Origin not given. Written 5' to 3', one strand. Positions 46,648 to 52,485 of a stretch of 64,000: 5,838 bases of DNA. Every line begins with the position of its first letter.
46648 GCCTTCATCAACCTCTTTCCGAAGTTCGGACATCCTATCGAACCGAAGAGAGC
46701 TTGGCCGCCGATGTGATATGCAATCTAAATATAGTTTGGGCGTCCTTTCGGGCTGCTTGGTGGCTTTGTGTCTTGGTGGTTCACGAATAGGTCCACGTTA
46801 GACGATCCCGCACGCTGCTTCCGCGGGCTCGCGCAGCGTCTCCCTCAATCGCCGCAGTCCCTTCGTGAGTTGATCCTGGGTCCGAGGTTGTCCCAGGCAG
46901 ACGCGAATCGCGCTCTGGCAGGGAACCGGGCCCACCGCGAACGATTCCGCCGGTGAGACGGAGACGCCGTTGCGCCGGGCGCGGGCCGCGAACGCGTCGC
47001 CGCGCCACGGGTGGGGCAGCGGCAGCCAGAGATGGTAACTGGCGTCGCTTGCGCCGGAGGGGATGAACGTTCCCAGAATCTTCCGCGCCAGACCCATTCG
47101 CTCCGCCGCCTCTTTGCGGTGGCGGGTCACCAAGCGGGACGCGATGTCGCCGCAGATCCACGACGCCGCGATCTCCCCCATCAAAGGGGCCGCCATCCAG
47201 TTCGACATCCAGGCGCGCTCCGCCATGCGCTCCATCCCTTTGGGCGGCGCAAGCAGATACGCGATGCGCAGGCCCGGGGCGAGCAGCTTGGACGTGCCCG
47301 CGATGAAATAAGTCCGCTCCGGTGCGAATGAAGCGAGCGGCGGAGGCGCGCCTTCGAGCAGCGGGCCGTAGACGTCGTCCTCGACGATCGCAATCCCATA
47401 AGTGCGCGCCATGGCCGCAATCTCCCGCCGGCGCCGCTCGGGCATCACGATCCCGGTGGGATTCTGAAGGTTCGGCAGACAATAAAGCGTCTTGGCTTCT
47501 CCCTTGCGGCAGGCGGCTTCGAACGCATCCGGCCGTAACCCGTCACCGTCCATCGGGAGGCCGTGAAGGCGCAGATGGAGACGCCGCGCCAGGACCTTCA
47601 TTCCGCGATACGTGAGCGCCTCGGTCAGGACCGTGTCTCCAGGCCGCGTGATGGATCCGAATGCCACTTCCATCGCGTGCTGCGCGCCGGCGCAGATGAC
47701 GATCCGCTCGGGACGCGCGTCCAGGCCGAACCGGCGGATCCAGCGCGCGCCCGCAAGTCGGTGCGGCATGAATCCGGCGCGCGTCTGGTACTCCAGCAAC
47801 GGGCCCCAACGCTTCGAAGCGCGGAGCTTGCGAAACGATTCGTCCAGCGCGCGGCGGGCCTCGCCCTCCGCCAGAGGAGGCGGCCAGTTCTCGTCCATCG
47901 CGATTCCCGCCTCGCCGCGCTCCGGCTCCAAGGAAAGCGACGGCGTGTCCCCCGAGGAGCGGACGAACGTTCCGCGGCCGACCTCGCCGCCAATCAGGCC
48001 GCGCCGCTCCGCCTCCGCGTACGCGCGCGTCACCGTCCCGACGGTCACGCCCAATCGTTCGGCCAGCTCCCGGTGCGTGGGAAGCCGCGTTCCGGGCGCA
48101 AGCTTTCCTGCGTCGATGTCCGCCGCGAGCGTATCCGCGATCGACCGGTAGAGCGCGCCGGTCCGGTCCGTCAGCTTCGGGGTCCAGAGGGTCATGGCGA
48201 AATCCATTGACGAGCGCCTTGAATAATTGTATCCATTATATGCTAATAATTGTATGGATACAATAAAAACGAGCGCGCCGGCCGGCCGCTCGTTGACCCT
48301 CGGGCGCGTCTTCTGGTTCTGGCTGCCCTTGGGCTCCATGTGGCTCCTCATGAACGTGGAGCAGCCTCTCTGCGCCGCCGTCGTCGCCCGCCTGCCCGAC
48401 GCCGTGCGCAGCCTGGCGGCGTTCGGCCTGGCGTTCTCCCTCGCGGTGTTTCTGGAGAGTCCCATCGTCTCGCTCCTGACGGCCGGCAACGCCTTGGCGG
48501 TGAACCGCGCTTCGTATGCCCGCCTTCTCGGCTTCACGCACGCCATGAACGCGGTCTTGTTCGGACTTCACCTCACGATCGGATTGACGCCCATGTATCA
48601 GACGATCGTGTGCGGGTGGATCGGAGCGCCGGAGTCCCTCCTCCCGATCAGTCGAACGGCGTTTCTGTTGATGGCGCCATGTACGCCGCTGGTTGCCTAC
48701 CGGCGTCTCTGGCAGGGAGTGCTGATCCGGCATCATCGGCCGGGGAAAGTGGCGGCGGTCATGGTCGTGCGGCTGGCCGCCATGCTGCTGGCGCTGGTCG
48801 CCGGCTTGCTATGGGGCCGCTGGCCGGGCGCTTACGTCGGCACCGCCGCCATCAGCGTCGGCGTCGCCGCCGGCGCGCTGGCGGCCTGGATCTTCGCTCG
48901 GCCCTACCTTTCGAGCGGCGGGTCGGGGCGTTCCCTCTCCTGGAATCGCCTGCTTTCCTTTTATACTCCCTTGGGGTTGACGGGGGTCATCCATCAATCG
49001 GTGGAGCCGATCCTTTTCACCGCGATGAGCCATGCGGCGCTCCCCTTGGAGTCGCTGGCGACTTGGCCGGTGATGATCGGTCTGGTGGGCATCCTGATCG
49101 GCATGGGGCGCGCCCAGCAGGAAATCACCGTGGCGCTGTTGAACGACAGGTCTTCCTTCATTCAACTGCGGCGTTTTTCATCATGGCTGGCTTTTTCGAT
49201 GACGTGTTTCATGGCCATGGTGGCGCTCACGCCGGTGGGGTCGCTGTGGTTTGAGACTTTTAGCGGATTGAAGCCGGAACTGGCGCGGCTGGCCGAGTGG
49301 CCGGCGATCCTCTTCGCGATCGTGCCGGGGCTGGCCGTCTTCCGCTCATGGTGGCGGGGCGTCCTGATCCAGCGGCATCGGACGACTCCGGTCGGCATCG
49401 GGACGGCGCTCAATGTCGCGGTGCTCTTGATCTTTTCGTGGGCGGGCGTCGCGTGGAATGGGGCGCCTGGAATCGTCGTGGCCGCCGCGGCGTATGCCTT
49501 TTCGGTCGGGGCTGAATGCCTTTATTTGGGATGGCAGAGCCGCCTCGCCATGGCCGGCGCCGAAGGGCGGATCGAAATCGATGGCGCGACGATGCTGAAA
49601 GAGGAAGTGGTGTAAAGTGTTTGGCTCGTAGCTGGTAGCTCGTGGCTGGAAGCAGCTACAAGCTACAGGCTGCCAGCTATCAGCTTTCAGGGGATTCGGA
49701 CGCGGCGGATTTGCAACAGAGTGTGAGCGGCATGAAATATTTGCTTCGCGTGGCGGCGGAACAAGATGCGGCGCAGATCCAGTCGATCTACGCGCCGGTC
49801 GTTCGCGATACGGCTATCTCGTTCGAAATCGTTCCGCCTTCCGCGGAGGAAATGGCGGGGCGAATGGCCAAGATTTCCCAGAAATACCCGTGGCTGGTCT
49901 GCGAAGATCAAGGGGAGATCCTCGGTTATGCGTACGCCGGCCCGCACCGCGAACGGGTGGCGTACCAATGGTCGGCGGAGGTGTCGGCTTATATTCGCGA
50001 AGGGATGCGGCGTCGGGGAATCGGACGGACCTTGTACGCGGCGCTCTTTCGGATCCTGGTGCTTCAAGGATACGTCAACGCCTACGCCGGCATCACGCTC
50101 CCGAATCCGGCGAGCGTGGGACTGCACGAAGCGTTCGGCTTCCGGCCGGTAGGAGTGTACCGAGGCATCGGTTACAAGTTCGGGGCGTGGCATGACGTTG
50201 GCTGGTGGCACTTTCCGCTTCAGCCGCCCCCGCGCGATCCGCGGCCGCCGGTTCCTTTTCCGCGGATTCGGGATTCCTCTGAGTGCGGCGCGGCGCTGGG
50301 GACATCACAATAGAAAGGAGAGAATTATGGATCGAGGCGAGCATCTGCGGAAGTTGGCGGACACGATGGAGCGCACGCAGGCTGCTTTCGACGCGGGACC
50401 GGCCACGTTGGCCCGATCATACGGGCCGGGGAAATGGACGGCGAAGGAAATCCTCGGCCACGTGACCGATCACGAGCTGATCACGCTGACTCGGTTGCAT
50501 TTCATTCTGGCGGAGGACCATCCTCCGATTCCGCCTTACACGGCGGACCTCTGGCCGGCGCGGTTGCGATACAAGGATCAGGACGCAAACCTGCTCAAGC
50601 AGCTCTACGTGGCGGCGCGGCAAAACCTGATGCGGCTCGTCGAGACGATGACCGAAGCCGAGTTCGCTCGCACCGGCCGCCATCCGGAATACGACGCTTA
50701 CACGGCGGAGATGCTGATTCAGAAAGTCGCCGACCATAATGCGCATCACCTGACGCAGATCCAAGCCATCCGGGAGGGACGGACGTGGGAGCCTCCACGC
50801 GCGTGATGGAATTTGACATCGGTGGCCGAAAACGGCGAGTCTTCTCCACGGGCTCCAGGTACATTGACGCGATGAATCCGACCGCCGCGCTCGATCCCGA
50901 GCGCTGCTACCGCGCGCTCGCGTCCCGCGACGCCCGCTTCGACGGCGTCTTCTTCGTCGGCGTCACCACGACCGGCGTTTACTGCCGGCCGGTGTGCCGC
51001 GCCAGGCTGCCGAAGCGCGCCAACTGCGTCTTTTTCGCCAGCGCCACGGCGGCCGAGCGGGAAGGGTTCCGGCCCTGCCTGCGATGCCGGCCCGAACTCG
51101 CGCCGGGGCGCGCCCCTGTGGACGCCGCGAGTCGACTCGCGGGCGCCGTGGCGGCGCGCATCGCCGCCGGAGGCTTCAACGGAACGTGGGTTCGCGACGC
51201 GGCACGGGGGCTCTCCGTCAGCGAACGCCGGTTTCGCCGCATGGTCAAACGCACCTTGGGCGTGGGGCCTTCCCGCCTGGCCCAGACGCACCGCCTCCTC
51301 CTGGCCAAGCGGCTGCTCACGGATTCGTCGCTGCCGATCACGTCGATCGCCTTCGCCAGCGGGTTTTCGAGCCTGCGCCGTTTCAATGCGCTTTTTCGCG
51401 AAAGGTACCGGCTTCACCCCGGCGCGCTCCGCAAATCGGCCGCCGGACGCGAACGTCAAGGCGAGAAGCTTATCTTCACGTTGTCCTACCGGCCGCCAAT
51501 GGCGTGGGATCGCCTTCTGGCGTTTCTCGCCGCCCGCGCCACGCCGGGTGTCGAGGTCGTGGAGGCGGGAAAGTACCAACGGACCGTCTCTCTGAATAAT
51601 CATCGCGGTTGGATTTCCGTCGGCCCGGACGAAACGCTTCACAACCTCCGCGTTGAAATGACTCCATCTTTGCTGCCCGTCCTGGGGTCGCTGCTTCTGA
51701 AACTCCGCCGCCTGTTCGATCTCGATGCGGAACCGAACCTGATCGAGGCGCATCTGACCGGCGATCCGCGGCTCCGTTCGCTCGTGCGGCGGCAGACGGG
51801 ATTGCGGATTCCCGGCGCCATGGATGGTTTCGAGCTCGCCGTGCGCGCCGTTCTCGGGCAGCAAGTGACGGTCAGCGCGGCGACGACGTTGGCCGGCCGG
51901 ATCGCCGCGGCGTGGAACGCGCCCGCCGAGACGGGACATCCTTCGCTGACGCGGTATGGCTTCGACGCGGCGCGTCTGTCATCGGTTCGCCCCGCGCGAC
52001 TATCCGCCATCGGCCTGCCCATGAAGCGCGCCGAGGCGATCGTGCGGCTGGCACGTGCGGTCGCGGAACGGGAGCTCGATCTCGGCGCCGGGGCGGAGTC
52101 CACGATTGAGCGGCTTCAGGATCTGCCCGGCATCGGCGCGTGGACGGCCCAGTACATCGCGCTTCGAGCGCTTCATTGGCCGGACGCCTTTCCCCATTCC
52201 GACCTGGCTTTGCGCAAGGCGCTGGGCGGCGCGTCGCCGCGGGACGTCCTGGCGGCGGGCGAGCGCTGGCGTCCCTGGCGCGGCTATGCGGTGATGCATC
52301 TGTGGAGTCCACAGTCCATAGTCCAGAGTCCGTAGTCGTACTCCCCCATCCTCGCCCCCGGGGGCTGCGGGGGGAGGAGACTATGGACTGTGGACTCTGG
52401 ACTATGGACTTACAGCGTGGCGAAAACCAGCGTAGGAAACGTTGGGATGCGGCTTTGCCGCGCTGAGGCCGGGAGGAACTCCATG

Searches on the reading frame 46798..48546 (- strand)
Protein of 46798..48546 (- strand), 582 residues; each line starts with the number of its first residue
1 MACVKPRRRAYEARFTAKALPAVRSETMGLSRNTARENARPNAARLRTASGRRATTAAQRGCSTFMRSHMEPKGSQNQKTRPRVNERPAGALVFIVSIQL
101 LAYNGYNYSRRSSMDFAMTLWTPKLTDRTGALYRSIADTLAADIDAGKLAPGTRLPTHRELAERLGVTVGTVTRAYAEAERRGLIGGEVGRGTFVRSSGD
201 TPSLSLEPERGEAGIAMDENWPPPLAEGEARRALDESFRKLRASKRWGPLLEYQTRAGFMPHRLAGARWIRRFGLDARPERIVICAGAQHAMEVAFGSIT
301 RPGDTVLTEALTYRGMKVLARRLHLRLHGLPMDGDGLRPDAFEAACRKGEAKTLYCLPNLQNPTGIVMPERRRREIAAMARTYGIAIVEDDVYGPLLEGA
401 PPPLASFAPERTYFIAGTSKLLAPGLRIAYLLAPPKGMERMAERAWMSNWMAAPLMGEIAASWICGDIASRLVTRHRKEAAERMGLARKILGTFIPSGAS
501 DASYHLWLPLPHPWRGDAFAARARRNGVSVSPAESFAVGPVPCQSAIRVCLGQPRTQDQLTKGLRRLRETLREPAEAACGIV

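Call 74: search_protein_families(library=pfam, proteins=[window:46798-48546:-], max_evalue=0.001)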
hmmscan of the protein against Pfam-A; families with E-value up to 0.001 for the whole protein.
window:46798-48546:- (582 aa): 5 families
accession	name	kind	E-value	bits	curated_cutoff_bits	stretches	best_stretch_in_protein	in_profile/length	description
PF00155.27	Aminotran_1_2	-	2.6e-19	70.1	19.7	1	249-565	34-359/361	Aminotransferase class I and II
PF00392.27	GntR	-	3.2e-16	59.2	27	1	132-195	1-64/64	Bacterial regulatory proteins, gntR family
PF13545.12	HTH_Crp_2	-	6.7e-05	23.2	27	1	156-191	23-57/70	Crp-like helix-turn-helix domain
PF13412.12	HTH_24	-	0.00012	22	21.9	1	157-185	19-47/48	Winged helix-turn-helix DNA-binding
PF13730.12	HTH_36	-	0.00078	19.6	25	0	156-185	26-55/55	Helix-turn-helix domain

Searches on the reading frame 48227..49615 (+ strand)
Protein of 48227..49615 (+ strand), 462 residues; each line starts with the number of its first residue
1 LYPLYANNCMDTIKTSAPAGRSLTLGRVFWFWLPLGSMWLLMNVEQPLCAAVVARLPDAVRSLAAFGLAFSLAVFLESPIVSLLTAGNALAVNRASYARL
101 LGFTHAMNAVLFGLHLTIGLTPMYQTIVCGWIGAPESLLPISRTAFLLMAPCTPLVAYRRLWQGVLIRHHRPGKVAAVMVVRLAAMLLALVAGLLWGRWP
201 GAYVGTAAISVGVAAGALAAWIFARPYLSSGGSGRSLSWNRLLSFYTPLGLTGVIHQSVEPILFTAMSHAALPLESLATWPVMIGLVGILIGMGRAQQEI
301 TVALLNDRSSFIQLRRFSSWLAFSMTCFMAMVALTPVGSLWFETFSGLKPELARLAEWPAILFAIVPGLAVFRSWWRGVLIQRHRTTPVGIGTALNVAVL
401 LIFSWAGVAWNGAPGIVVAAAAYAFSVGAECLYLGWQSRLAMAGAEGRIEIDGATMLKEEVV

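Call 74: search_protein_families(library=pfam, proteins=[window:48227-49615:+], max_evalue=0.001)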
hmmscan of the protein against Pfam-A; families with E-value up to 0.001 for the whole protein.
window:48227-49615:+ (462 aa): 1 family
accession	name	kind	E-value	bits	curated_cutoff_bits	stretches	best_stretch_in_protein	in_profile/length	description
PF07260.16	ANKH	-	1e-05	25.4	22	1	31-185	16-171/344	Progressive ankylosis protein (ANKH)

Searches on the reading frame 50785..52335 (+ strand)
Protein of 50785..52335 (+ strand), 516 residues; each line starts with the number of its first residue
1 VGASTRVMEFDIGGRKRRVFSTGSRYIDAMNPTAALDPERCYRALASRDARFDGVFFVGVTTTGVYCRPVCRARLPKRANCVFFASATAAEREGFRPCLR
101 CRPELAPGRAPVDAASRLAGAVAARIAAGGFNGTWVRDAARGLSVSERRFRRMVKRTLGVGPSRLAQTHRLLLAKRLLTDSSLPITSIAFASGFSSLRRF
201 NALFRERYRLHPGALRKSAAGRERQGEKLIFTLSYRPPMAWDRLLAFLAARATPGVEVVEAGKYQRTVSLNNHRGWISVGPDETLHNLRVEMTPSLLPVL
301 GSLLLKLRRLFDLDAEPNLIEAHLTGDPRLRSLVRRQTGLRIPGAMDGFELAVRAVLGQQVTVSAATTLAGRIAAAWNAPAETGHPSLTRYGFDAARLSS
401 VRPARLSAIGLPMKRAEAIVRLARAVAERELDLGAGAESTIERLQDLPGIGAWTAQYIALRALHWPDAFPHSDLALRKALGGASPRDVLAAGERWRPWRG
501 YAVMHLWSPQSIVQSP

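Call 74: search_protein_families(library=pfam, proteins=[window:50785-52335:+], max_evalue=0.001)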
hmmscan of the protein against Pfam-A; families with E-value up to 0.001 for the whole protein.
window:50785-52335:+ (516 aa): 5 families
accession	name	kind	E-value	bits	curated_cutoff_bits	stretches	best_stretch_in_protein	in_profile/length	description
PF06029.17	AlkA_N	-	6.4e-39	133.3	26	1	231-347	2-118/118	AlkA N-terminal domain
PF02805.21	Ada_Zn_binding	-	5.5e-30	103.6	23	1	41-104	2-65/65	Metal binding domain of Ada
PF12833.13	HTH_18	-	7.1e-20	71.5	33.6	1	140-217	2-79/80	Helix-turn-helix domain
PF00730.31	HhH-GPD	-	6.7e-06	26.8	26.2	1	353-479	1-82/108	HhH-GPD superfamily base excision DNA repair protein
PF00165.29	HTH_AraC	-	4.5e-05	23.9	26.6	0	180-208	6-33/42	Bacterial regulatory helix-turn-helix proteins, AraC family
